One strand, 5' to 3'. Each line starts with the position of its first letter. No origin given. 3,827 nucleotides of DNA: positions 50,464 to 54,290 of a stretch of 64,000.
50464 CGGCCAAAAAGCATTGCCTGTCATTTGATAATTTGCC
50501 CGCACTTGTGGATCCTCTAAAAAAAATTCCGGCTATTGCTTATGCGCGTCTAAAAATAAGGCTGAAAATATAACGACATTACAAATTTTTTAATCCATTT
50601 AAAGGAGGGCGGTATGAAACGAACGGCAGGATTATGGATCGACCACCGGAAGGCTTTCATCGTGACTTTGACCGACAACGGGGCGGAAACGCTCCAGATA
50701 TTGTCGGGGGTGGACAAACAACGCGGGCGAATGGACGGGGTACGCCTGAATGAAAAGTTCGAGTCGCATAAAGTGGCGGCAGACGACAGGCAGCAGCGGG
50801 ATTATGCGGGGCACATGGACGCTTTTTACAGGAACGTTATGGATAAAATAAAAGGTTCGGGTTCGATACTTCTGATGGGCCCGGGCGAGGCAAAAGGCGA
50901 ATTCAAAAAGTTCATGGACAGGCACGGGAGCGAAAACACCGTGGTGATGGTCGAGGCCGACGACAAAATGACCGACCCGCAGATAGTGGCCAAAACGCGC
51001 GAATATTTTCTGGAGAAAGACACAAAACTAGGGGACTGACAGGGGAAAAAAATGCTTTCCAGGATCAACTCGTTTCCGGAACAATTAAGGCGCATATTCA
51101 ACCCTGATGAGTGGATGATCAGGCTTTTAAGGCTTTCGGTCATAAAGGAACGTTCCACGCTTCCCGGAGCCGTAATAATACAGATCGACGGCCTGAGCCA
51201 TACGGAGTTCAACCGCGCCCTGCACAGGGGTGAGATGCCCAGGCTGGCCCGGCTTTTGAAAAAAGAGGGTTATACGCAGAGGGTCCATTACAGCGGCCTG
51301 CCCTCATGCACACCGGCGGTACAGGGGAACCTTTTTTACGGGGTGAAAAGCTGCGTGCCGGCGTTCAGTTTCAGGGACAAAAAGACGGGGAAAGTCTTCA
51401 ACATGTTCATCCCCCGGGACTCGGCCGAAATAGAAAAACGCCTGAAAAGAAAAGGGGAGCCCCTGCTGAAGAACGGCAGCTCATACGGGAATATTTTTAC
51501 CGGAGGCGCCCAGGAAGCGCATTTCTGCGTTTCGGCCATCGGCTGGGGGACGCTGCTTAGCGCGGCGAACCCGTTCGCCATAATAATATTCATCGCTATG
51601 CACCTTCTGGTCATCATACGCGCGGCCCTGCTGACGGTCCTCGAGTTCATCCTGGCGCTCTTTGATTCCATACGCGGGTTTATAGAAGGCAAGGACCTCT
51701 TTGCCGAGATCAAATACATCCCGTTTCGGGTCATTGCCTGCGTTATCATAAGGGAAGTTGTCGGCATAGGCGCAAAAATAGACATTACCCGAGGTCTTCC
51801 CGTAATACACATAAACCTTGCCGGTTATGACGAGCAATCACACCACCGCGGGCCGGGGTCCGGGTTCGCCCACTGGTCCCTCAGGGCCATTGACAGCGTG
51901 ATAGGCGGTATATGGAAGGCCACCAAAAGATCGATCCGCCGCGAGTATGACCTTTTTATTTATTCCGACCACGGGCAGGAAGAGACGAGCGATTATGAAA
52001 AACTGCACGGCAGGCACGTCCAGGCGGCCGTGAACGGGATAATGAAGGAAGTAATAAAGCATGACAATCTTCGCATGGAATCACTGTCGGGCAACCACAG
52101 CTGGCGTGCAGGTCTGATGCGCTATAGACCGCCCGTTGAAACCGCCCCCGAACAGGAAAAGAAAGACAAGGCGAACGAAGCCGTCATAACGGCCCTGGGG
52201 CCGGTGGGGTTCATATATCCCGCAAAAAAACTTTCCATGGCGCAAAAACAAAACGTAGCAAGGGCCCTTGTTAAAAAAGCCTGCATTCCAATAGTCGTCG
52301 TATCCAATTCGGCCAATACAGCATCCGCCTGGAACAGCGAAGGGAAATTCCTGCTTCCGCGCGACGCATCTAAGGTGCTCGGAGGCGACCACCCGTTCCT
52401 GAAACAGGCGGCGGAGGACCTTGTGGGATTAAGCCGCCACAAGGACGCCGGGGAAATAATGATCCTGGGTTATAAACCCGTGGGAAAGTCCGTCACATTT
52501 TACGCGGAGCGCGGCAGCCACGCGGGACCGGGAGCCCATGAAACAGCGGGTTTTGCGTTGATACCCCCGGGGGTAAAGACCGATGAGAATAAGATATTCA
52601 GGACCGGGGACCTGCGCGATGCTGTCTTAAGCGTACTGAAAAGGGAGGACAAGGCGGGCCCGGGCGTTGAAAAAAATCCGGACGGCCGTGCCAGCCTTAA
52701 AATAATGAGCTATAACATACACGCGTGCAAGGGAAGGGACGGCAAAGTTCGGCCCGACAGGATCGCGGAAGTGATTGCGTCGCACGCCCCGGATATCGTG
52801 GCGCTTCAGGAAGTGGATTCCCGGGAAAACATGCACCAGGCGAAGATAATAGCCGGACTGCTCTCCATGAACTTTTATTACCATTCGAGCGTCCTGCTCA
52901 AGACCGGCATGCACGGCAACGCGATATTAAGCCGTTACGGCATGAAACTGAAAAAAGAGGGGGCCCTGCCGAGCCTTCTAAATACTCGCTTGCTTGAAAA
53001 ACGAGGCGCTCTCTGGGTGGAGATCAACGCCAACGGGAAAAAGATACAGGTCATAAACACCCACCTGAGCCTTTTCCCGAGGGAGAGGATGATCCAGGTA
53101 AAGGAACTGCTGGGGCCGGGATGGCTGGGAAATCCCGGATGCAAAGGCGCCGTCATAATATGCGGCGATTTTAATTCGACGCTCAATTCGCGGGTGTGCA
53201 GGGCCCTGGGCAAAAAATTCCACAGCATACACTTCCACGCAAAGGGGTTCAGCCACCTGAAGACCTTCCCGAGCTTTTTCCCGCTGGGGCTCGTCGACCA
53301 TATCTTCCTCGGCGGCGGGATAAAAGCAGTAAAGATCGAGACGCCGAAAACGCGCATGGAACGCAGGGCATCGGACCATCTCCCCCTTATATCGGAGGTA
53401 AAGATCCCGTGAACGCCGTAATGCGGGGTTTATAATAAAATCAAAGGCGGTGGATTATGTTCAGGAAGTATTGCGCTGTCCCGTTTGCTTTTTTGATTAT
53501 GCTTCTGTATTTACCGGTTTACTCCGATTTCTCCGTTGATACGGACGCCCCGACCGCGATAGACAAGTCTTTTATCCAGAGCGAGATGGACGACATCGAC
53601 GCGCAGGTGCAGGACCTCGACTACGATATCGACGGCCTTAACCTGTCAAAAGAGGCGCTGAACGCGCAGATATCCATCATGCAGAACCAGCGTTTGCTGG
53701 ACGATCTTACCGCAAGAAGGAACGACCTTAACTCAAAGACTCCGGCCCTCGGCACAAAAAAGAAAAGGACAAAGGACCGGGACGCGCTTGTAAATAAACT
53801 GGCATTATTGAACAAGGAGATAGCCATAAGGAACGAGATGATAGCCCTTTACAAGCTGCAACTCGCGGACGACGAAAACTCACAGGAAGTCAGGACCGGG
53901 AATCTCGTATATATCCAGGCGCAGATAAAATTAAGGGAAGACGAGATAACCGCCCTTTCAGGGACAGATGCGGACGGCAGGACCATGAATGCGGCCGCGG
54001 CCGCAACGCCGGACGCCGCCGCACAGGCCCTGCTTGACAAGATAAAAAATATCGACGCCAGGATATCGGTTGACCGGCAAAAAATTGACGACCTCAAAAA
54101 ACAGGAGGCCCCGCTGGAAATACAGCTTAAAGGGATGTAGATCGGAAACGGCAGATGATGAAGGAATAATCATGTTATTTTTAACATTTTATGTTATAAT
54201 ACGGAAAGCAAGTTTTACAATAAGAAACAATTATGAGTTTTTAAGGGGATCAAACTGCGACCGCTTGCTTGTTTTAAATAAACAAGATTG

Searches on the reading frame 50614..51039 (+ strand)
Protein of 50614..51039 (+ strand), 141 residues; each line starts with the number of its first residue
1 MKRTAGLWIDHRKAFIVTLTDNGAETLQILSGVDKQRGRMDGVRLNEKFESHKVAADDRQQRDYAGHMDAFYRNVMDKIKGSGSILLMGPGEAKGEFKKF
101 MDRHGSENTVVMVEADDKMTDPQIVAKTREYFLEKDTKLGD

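Call 37: search_protein_families(library=pfam, proteins=[window:50614-51039:+], max_evalue=10)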
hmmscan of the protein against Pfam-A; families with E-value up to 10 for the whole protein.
window:50614-51039:+ (141 aa): 1 family
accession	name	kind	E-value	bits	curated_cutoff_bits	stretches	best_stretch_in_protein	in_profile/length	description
PF02331.20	P35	-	0.15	11.9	20.8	1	45-133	63-150/296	Apoptosis preventing protein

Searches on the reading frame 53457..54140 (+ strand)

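Call 6: search_protein_families(library=pfam, proteins=[window:53457-54140:+], max_evalue=0.01)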
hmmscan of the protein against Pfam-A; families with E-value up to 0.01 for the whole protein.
window:53457-54140:+ (227 aa): 0 families

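Call 7: search_protein_families(library=ncbifam, proteins=[window:53457-54140:+], max_evalue=0.01)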
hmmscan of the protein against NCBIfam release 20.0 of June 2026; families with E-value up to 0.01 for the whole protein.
window:53457-54140:+ (227 aa): 0 families

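Call 37: search_protein_families(library=pfam, proteins=[window:53457-54140:+], max_evalue=10)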
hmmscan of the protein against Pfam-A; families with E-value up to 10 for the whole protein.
window:53457-54140:+ (227 aa): 7 families
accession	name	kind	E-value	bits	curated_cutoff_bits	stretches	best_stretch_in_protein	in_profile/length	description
PF19801.4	DUF6284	-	0.092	13.2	27.4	1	28-71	16-59/86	Family of unknown function (DUF6284)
PF15784.10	GPS2_interact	-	0.21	12.5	27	1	177-222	17-62/92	G-protein pathway suppressor 2-interacting domain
PF12608.13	T4bSS_IcmS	-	0.43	11.5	27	1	42-106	4-60/93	Type IVb secretion, IcmS, effector-recruitment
PF08286.16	Spc24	-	0.54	10.9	25.3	1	61-117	7-60/109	Spc24 subunit of Ndc80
PF15585.11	Imm7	-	0.84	10.4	25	1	29-81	12-64/130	Immunity protein 7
PF06419.17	COG6_N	-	2.2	8.9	27.4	1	40-104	31-93/114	Conserved oligomeric complex COG6, N-terminal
PF13600.11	DUF4140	-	5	8.1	27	0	28-74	55-97/98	N-terminal domain of unknown function (DUF4140)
